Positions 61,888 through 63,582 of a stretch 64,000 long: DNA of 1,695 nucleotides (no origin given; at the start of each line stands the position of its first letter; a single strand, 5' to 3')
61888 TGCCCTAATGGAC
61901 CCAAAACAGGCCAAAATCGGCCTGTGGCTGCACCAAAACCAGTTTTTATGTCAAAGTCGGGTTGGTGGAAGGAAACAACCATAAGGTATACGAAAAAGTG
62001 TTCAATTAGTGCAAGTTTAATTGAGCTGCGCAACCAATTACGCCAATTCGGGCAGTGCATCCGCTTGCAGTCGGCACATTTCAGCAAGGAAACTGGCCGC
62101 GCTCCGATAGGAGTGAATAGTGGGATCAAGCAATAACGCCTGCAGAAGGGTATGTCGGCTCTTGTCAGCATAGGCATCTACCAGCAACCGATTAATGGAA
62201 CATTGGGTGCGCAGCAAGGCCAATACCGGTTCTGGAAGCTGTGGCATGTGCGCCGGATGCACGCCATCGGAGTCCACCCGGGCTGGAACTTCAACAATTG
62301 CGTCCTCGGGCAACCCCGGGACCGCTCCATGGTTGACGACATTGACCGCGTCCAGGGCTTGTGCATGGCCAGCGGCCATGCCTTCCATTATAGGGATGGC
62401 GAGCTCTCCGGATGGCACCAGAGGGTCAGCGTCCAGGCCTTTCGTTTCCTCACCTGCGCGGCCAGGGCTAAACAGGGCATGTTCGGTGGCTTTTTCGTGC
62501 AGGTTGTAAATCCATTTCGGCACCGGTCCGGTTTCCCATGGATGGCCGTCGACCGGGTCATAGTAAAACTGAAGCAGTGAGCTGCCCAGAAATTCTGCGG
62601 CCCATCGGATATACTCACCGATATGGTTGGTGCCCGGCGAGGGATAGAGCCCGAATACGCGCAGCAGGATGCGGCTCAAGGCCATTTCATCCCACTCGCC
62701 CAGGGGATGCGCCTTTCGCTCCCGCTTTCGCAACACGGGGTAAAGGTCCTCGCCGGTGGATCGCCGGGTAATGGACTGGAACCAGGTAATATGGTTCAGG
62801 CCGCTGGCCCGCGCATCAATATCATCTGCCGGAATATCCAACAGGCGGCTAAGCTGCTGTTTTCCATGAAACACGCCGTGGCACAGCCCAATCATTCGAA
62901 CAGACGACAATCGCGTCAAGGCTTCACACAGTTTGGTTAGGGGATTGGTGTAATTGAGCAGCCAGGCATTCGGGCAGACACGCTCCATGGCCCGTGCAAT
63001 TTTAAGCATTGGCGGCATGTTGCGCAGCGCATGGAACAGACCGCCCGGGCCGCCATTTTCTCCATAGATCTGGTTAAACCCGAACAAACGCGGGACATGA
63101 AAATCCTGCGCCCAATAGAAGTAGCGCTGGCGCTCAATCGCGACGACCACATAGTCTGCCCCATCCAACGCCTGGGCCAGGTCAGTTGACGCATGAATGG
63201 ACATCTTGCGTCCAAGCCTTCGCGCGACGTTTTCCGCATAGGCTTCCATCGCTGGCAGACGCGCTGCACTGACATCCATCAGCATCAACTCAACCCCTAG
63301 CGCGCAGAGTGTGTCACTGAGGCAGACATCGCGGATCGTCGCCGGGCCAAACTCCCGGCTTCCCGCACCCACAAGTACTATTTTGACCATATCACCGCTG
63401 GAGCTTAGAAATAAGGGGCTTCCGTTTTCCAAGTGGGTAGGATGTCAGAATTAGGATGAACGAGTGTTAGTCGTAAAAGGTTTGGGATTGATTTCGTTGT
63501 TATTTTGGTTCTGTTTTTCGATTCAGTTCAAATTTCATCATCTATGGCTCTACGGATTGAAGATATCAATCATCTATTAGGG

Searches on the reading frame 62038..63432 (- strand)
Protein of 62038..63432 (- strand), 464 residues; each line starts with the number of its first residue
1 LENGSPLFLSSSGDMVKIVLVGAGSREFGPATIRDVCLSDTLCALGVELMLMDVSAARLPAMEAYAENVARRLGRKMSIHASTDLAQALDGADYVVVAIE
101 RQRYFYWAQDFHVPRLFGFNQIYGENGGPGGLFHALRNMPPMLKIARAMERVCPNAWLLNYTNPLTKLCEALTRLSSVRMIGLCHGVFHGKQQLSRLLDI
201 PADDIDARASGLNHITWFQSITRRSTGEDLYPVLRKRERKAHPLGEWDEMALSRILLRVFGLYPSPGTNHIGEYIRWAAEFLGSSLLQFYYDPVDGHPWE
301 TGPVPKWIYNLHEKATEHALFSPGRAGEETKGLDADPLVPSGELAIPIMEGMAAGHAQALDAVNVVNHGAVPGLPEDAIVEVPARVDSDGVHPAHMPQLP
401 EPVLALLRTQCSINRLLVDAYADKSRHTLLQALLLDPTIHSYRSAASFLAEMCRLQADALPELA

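Call 94: search_protein_families(library=pfam, proteins=[window:62038-63432:-], max_evalue=0.00001)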
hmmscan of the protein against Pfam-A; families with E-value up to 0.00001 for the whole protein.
window:62038-63432:- (464 aa): 2 families
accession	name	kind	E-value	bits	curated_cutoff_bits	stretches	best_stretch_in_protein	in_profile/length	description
PF02056.22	Glyco_hydro_4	-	1.6e-40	139.1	23.2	1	17-199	1-182/183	Family 4 glycosyl hydrolase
PF11975.13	Glyco_hydro_4C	-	9.9e-38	130.7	24.1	1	210-439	2-211/211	Family 4 glycosyl hydrolase C-terminal domain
